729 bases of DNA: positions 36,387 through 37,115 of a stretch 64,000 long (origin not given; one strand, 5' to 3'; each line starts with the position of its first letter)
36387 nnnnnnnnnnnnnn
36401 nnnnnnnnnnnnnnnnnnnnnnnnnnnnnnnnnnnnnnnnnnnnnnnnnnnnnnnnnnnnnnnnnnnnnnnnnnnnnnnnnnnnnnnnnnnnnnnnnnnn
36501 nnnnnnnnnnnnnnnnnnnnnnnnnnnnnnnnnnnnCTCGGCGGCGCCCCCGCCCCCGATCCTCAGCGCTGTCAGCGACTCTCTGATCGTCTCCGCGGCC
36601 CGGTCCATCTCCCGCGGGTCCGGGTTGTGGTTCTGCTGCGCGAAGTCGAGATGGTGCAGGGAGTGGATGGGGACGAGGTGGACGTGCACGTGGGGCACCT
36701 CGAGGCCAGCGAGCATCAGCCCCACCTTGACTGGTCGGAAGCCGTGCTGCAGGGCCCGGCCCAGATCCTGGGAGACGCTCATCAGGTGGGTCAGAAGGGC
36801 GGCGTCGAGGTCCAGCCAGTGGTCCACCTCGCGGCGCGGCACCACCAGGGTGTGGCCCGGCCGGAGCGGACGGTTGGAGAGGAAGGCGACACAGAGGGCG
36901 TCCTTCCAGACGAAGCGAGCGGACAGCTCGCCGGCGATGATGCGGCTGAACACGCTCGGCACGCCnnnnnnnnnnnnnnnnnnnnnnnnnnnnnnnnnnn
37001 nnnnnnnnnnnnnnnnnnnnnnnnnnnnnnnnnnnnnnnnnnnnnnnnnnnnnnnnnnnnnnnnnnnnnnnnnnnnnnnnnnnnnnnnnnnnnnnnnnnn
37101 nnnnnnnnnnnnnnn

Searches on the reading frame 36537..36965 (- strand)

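Call 44: search_protein_families(library=pfam, proteins=[window:36537-36965:-], max_evalue=0.001)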
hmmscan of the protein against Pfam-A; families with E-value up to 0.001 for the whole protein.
window:36537-36965:- (143 aa): 2 families
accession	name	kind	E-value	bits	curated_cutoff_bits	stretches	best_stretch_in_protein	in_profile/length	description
PF01230.28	HIT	-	2.1e-20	73.6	21.5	1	12-100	2-95/98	HIT domain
PF11969.13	DcpS_C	-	1.4e-06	29.2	24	1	5-101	3-103/114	Scavenger mRNA decapping enzyme C-term binding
